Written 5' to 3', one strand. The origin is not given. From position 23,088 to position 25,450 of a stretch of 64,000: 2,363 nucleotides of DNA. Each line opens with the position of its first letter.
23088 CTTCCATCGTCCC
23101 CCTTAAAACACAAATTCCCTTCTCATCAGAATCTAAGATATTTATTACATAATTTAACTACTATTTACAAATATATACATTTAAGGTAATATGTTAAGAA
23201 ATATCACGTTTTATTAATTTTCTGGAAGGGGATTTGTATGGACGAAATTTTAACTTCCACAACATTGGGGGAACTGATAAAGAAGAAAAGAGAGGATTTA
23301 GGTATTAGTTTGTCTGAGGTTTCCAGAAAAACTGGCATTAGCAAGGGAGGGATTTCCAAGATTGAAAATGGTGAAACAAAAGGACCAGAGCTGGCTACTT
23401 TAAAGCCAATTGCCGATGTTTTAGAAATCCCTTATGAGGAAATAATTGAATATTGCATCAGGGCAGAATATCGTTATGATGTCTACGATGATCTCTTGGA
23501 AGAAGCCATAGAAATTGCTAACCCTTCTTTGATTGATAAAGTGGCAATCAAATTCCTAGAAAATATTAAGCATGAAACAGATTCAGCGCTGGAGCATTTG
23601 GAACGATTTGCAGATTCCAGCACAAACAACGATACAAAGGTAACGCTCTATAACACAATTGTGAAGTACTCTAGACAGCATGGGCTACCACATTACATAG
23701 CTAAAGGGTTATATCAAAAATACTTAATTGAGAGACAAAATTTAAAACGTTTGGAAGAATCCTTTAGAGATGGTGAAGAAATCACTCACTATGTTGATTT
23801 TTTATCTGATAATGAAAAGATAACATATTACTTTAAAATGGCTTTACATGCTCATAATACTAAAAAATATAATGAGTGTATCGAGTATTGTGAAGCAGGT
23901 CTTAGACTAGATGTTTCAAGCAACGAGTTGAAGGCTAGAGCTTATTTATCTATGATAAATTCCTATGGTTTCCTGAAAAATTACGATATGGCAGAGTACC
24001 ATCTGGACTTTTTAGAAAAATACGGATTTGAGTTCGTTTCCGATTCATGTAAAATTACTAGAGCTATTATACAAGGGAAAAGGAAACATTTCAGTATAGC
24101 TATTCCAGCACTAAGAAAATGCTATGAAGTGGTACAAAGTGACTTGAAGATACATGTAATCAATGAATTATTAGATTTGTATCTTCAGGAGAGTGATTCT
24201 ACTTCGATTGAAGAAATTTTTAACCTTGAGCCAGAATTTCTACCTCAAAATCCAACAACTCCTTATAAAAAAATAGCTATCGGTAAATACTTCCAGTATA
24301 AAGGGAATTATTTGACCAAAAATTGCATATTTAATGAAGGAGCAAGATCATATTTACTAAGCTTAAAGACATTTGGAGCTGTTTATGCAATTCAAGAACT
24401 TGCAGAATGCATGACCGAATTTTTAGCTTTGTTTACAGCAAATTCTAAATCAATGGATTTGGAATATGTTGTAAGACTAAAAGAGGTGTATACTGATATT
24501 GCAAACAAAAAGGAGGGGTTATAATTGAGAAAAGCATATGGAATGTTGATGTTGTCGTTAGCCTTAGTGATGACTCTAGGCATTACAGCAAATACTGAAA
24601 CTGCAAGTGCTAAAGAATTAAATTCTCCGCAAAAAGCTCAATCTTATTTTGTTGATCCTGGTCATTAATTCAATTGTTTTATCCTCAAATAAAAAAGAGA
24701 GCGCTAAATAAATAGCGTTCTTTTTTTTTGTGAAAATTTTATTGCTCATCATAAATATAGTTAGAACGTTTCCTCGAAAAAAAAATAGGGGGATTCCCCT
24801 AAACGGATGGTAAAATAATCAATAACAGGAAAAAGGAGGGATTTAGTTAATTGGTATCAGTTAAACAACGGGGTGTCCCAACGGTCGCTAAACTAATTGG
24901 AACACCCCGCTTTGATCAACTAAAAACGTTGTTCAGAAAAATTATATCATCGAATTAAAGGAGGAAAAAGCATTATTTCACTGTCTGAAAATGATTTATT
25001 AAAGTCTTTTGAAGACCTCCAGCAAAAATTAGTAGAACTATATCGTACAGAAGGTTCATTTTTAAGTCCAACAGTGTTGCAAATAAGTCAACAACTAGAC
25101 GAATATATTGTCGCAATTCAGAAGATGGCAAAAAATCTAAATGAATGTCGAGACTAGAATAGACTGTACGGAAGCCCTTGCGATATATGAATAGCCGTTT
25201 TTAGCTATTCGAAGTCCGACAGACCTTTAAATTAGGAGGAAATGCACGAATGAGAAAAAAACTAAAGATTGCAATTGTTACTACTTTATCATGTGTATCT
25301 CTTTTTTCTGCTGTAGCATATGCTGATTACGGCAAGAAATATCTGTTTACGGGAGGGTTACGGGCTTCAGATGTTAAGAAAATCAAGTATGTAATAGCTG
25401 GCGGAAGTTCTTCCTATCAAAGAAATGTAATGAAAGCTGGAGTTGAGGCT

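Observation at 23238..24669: RNPP-type HTH-TPR regulator with coupled secreted pro-peptide (arbitrium/quorum-sensing-like pair) inside phage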

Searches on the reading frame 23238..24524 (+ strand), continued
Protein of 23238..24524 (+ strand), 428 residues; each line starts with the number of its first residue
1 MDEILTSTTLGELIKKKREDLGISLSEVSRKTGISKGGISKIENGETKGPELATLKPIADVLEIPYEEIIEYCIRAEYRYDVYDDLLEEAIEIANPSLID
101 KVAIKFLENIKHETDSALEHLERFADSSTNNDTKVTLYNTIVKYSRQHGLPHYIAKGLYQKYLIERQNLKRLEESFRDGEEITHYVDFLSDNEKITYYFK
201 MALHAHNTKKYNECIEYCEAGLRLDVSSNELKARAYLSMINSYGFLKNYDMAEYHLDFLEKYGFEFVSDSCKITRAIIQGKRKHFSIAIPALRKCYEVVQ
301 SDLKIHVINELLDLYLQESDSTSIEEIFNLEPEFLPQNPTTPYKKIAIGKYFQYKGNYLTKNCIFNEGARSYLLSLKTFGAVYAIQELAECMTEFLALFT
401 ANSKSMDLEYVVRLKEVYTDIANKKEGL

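Call 52: predict_structure(alignment_id=A1)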
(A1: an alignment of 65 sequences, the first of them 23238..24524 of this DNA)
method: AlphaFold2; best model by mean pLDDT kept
length: 428 residues; sequences in the alignment: 65
mean_pLDDT: 89.3   pTM: 0.81
mean pLDDT of the five models: 89.3, 89.0, 88.5, 87.7, 86.8
residues with pLDDT >= 90: 280; 70-90: 124; 50-70: 13; < 50: 11
segments of 3 or more residues with pLDDT < 50: 1-7, 425-428
pLDDT, mean of each block of 10 residues (from residue 1): 47 90 91 90 80 87 86 70 84 89 85 83 91 94 94 96 90 91 95 97 94 98 94 97 96 95 91 94 95 93 91 95 95 87 90 95 91 95 91 93 87 92 55
secondary structure, 60 per line:
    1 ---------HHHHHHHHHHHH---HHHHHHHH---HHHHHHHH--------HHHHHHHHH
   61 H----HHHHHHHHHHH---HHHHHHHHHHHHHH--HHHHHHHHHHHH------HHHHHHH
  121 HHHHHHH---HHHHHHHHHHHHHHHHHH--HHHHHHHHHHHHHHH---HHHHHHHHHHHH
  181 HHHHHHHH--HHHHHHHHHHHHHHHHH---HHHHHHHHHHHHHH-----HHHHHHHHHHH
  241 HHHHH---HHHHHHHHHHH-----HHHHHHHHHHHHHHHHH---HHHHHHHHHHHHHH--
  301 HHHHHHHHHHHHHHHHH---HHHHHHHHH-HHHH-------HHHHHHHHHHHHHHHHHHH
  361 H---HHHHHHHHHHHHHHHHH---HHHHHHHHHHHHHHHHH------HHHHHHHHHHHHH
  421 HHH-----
elements in order: H10-21 H25-32 H36-43 H52-61 H66-76 H80-93 H96-107 H114-127 H131-148 H151-165 H169-188 H191-207 H211-224 H230-245 H249-259 H265-281 H285-298 H301-317 H321-329 H331-334 H342-361 H365-381 H385-401 H408-423

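Call 55: fold_search(model_id=the predicted structure, library=pdb)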
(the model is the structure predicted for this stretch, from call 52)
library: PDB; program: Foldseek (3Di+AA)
matches with E <= 10: 1513; with E <= 0.001: 15
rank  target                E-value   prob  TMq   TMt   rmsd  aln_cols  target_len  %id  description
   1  6eou                  8.3e-05  1.00  0.38  0.45  12.3       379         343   13  O-GlcNAc transferase TPR domain with the intellectual disability associated mutation L254F (released 2018-05-09)
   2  1w3b_A                1.8e-04  1.00  0.42  0.46  15.4       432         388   10  The superhelical TPR domain of O-linked GlcNAc transferase reveals structural similarities to importin alpha. (released 2004-09-09)
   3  8chy                  2.3e-04  1.00  0.38  0.55   7.8       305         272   15  Crystal structure of an 8-repeat consensus TPR superhelix with Zinc. (released 2024-02-21)
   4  9gaw_Y                3.1e-04  1.00  0.35  0.31  22.1       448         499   12  High-resolution structure of the Anaphase-promoting complex/cyclosome (APC/C) bound to co-activator Cdh1 (released 2024-08-14)
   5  8c6j_S                3.6e-04  1.00  0.22  0.16  22.8       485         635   12  Human spliceosomal PM5 C* complex (released 2023-07-12)
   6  8bbe_D                4.1e-04  1.00  0.42  0.30  13.2       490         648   10  Structure of the IFT-A complex; IFT-A2 module (released 2022-12-21)
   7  9gaw_O                6.0e-04  1.00  0.39  0.25  20.0       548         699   10  High-resolution structure of the Anaphase-promoting complex/cyclosome (APC/C) bound to co-activator Cdh1 (released 2024-08-14)
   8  8ro2_J                6.0e-04  1.00  0.23  0.19  23.8       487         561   12  Integrative Structure of the human intron lariat Spliceosome (ILS'') (released 2024-09-18)
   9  9qhc_A                6.5e-04  1.00  0.34  0.47  12.6       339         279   15  Crystal structure of 8-repeat CTPR protein with eliminated coordination sites (released 2025-10-22)
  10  7yeh_A                6.8e-04  1.00  0.29  0.15  21.9       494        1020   12  Cryo-EM structure of human OGT-OGA complex (released 2023-07-12)
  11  6gmh_Q                7.4e-04  1.00  0.35  0.20  12.9       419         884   13  Structure of activated transcription complex Pol II-DSIF-PAF-SPT6 (released 2018-08-22)
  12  5dse_A                8.0e-04  1.00  0.36  0.30  13.1       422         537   11  Crystal Structure of the TTC7B/Hyccin Complex (released 2015-12-02)
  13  9rtt_Q                9.0e-04  1.00  0.41  0.23  13.5       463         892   11  Activated Elongation Complex with IWS1 and ELOF1 (released 2025-09-03)
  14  3u3w_A                9.0e-04  1.00  0.18  0.26  17.0       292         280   15  Crystal Structure of Bacillus thuringiensis PlcR in complex with the peptide PapR7 and DNA (released 2013-01-09)
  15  9qhb                  9.7e-04  1.00  0.41  0.59   7.2       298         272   15  Crystal structure of 16-repeat CTPR protein with eliminated coordination sites (released 2025-10-22)
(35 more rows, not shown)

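Call 64: search_solved_structures(query=A1, max_evalue=10)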
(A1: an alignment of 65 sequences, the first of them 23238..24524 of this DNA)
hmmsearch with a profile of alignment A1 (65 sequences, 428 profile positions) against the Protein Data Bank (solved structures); distinct sequences matched with E-value up to 10: 81 (the best 60 are shown).
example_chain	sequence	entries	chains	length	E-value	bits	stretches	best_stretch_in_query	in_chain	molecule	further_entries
3qq6_A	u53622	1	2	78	4.7e-10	42.1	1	4-73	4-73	HTH-type transcriptional regulator sinR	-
8bny_A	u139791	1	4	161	2e-09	40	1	12-73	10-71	Immunity repressor protein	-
5tn0_A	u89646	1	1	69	3.4e-09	39.2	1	11-73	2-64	HTH-type transcriptional regulator SinR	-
1b0n_A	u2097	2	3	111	7.5e-09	38.1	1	11-78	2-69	PROTEIN (SINR PROTEIN) | HTH-TYPE TRANSCRIPTIONAL REGULATOR SINR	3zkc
8ezt_A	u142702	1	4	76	4.1e-08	35.7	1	9-67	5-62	HipB(Lp)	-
7zvi_A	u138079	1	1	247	6.6e-08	35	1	8-99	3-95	Orf22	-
7p4a_A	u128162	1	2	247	6.7e-08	35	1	8-99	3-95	Stl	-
7t5u_A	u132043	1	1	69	6.7e-08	35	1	8-65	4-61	Helix-turn-helix domain-containing protein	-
3fym_A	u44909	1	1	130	5.1e-06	28.8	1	9-72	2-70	Putative uncharacterized protein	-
1zug_A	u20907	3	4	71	5.7e-06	28.6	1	9-56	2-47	PHAGE 434 CRO PROTEIN | REGULATORY PROTEIN CRO | PROTEIN (434 CRO)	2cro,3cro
1sq8_A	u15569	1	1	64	6.8e-06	28.4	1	11-53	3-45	dh434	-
6af3_B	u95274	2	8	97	7.5e-06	28.2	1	6-63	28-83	HigA antitoxin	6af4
1y9q_A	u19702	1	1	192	1.3e-05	27.5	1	8-67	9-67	transcriptional regulator, HTH_3 family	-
2b5a_A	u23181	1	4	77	2e-05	26.8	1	8-69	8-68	C.BclI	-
1r63_A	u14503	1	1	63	3e-05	26.3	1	11-53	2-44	REPRESSOR PROTEIN FROM BACTERIOPHAGE 434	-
1adr_A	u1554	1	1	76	0.00099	21.2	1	9-66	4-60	P22 C2 REPRESSOR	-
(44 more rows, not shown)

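Call 91: search_protein_representatives(alignment_id=A1)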
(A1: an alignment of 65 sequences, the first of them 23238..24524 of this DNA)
Query: 65 sequences, 428 profile positions. Proteins with E-value up to 0.001 (for the whole library): 14234; up to 1e-10: 516; up to 1e-30: 93. The best 150 are listed.
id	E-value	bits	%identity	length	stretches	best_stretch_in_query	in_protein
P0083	4.7e-174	595.6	-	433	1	3-426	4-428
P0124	7.1e-159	545.6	-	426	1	9-426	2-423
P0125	8.6e-155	532.2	-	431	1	6-425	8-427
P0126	2.8e-146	504.1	-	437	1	4-426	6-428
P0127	2.7e-144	497.6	-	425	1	5-423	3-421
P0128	4.1e-144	497.0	-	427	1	3-422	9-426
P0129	2.1e-134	465.0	-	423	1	8-426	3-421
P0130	3.4e-133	461.0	-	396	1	2-374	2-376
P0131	7.1e-130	450.1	-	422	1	10-425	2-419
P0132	3.1e-129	448.0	-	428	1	4-420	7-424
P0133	6.8e-129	446.8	-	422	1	7-423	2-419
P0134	1.1e-126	439.6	-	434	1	3-423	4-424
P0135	1.3e-118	413.0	-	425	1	8-423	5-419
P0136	3.5e-117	408.3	-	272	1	100-365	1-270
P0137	1.0e-116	406.7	-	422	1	6-423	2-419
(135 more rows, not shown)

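Call 92: search_dna_similar(query=window:23238-24524:+, collection=plasmids, mode=protein, max_rows=25, max_evalue=1e-20)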
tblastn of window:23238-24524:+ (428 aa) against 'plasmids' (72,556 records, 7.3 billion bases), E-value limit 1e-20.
Records with a match: 10; places in all: 12; records where one place covers at least 80% of the query: 10.
Best place of each record, by identity: <60% 10.
By first word of the organism name: Brevibacillus 8; Paenibacillus 2.
By predicted mobility (MOB-suite, as given by PLSDB): non-mobilizable 10.
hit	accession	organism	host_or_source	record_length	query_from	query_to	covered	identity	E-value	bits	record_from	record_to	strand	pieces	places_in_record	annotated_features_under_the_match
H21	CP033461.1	Brevibacillus laterosporus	cabbage,whole organism,cabbage seeds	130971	1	424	99%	52.8%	4e-119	389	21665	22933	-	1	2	XRE family transcriptional regulator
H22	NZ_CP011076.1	Brevibacillus laterosporus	Oryza sativa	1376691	1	427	100%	51.3%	1e-127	413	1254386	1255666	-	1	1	none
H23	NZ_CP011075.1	Brevibacillus laterosporus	Oryza sativa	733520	1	424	99%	46.8%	3e-99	331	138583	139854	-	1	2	helix-turn-helix domain-containing protein | hypothetical protein (x2)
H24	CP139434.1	Brevibacillus halotolerans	cell culture,freshwater soil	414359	1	426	100%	45.5%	8e-100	333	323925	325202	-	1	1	helix-turn-helix domain-containing protein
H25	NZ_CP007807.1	Brevibacillus laterosporus LMG 15441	-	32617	9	423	97%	42.3%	1e-96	324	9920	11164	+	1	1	helix-turn-helix domain-containing protein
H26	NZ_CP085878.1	Brevibacillus sp. DP1.3A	soil sample,soil of Citrus sinensis ...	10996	4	418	97%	34.0%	5e-69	244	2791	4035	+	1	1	helix-turn-helix transcriptional regulator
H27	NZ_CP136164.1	Brevibacillus laterosporus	single cell,soil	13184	3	417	97%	31.4%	1e-53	199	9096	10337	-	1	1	helix-turn-helix domain-containing protein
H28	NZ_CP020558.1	Paenibacillus larvae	Apis mellifera,single cell microbial ...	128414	8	375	86%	34.6%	7e-46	177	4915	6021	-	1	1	helix-turn-helix transcriptional regulator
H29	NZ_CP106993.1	Paenibacillus thiaminolyticus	mixed culture,sour bamboo shoots sample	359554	9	428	98%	29.9%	1e-44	173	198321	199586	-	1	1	helix-turn-helix domain-containing protein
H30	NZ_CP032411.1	Brevibacillus laterosporus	single colony,Tattoo ink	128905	5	376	87%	31.7%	4e-52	195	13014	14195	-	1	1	helix-turn-helix domain-containing protein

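Call 96: search_protein_families(library=ncbifam, proteins=[window:23238-24524:+], max_evalue=0.01)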
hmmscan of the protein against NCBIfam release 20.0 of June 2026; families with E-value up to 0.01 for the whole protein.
window:23238-24524:+ (428 aa): 12 families
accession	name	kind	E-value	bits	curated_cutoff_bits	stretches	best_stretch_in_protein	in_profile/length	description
TIGR03070.1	couple_hipB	subfamily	5.4e-07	29.5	71.65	1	9-62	2-54/58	type II toxin-antitoxin system Y4mF family antitoxin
NF046032.1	TransRegSlrRBacil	equivalog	8.5e-06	25.9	250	1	10-74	2-66/149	HTH-type transcriptional regulator SlrR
NF041951.1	phage_RstR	subfamily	2.8e-05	24.3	80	1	10-70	3-62/108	RstR family transcriptional repressor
NF006015.0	PRK08154.1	subfamily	4.5e-05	22.7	204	1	8-92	29-112/314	anaerobic benzoate catabolism transcriptional regulator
TIGR00270.2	TIGR00270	equivalog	0.00051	19.9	110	1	11-65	77-130/159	multiprotein bridging factor aMBF1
NF041677.1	trans_regClgR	equivalog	0.00057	19.9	170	1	8-70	7-68/113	transcriptional regulator ClgR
NF007257.0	PRK09706.1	subfamily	0.0013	18.5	101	1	7-62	3-57/135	transcriptional repressor DicA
NF003162.0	PRK04140.1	equivalog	0.0018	17.4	263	1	11-65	128-181/317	transcriptional regulator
NF007408.0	PRK09943.1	equivalog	0.0028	17.2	211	1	9-70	7-67/185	HTH-type transcriptional regulator PuuR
NF045521.1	rhoda_near_glyco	subfamily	0.0067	16.2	145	0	186-253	45-112/144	rhodanese homology domain-containing protein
NF033412.1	primase_PriX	equivalog_domain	0.0074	16.6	50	0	80-144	3-68/102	DNA primase noncatalytic subunit PriX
NF010465.0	PRK13890.1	equivalog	0.0092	16.1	96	0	19-72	15-67/121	conjugal transfer protein TrbA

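Call 100: fold_search(model_id=the predicted structure, library=viral)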
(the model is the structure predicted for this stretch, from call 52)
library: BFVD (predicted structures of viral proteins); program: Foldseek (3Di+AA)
matches with E <= 10: 1023; with E <= 0.001: 5
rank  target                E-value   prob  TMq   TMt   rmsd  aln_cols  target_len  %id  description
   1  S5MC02                1.9e-08  1.00  0.67  0.67   7.1       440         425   15  (no name in the UniProt tables at hand)
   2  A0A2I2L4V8            3.0e-04  1.00  0.45  0.39  15.3       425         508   14  Tetratricopeptide repeat protein [Orpheovirus IHUMI-LCC2]
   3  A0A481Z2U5            5.3e-04  1.00  0.27  0.28  15.0       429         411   12  Uncharacterized protein [Pithovirus LCPAC101]
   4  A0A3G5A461            7.0e-04  1.00  0.40  0.38  16.3       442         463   12  RING-type domain-containing protein [Harvfovirus sp.]
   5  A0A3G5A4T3            8.2e-04  1.00  0.26  0.20  20.0       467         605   14  RING-type domain-containing protein [Harvfovirus sp.]
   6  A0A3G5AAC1            1.0e-03  1.00  0.34  0.33  16.9       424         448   14  UDP-N-acetylglucosamine--peptide N-acetylglucosaminyltransferase SPINDLY [Hyperionvirus sp.]
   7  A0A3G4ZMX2            1.3e-03  1.00  0.34  0.21  19.8       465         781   14  RING-type domain-containing protein [Terrestrivirus sp.]
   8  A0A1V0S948            1.3e-03  1.00  0.34  0.35  22.4       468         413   14  TPR repeat protein [Catovirus CTV1]
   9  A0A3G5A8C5            2.0e-03  1.00  0.41  0.53   8.8       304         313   16  Gamma-soluble NSF attachment protein [Homavirus sp.]
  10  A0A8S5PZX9            2.4e-03  1.00  0.40  0.30  11.8       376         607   11  Serine-pyruvate aminotransferase [Siphoviridae sp. ctOCb13]
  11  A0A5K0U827            3.8e-03  1.00  0.28  0.32  13.0       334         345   15  Gamma-soluble NSF attachment protein (Fragment) [Yasminevirus sp. GU-2018]
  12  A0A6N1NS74            4.5e-03  1.00  0.39  0.51  10.9       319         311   15  Gamma-soluble NSF attachment protein [Tupanvirus deep ocean]
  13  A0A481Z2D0            4.5e-03  1.00  0.27  0.27  20.5       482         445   10  Sel1 repeat protein [Mimivirus LCMiAC02]
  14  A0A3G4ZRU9            4.9e-03  1.00  0.30  0.27  20.1       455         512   15  Uncharacterized protein [Dasosvirus sp.]
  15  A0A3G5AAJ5            5.5e-03  0.97  0.21  0.15  18.4       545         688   12  Sel1 repeat family protein [Hyperionvirus sp.]
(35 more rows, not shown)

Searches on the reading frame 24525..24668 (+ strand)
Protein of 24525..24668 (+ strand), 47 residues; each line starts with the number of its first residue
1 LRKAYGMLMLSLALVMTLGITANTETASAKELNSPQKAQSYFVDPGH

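Call 3: search_protein_families(library=pfam, proteins=[window:24525-24668:+], max_evalue=0.1)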
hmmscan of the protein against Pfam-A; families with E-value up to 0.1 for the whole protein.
window:24525-24668:+ (47 aa): 0 families

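Call 69: find_homologous_proteins(query=window:24525-24665:+, max_evalue=10)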
Query seq(47 aa) (47 aa): 3 proteins with E <= 10 among 3 candidates.
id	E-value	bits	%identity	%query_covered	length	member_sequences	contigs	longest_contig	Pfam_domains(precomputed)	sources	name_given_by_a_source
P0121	3.8e-21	89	96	100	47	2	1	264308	-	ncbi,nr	ncbi:hypothetical protein [Brevibacillus laterosporus]|nr:hypothetical protein [Brevibacillus latero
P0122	3.7e-18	80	91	100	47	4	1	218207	-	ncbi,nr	ncbi:hypothetical protein [Brevibacillus laterosporus]|nr:hypothetical protein [Brevibacillus latero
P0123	1.6e-17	78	100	87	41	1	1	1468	-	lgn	-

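Call 96: search_protein_families(library=ncbifam, proteins=[window:24525-24668:+], max_evalue=0.01)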
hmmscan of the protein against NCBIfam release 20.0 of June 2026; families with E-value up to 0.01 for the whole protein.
window:24525-24668:+ (47 aa): 0 families

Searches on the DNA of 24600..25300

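Call 53: search_rna_families(source=window, start=24600, end=25300, threshold=evalue, max_evalue=10)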
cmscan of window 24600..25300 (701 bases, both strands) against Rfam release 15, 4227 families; matches with E-value up to 10: 19.
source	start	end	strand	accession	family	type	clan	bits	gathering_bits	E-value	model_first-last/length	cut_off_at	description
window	24654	24756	-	RF01214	snR51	Gene; snRNA; snoRNA; CD-box;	CL00058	26.7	44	1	1-98/98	no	Small nucleolar RNA snR51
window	24647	24730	+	RF02059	STnc50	Gene; sRNA;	-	22.2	55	0.36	1-84/84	no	Salmonella enterica sRNA STnc40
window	24682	24772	-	RF01606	plasmodium_snoR31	Gene; snRNA; snoRNA; HACA-box;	-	22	60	2.1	1-145/145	no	small nucleolar RNA snoR31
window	24628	24734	+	RF00558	L20_leader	Cis-reg; leader;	-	20.6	58.7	0.17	1-127/127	no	Ribosomal protein L20 leader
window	24691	24728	+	RF03623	mir-1252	Gene; miRNA;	-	19.7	70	1.6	1-65/65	no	mir-1252 microRNA precursor family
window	24961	25079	-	RF01883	TUG1_2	Gene; lncRNA;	-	19.6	90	1.4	1-89/89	no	Taurine upregulated gene 1 conserved region 2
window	24695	24822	+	RF02527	SSRC38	Gene; sRNA;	-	19.1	80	0.7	1-166/166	no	Streptococcus sRNA SSRC38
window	24954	25030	+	RF01618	ceN114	Gene; snRNA; snoRNA; CD-box;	-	18.8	44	0.73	1-63/63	no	Nematode snoRNA ceN114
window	24890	24959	-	RF00529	snoMe28S-Am2589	Gene; snRNA; snoRNA; CD-box;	-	18.5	37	5.7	1-109/109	no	Small nucleolar RNA Me28S-Am2589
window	24620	24739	-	RF04278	MIR4372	Gene; miRNA;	CL00145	17.9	100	3.3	1-123/123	no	MIR4372 microRNA precursor family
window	24868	24911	-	RF02516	MIR393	Gene; miRNA;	-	16.9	60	0.97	1-126/126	no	mir-393 microRNA precursor family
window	24692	24727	+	RF04134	MIR7504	Gene; miRNA;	-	16.5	83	7.4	1-124/124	no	MIR7504 microRNA precursor family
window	24689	24803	+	RF00516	ylbH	Cis-reg; leader;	-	15.9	50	0.77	1-122/122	no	ylbH leader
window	24953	25030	+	RF01637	ceN47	Gene; snRNA; snoRNA; CD-box;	-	15.7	35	0.89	1-155/155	no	Nematode snoRNA ceN47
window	24647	24736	-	RF00263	SNORA68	Gene; snRNA; snoRNA; HACA-box;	-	15.6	43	3.7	1-133/133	no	Small nucleolar RNA SNORA68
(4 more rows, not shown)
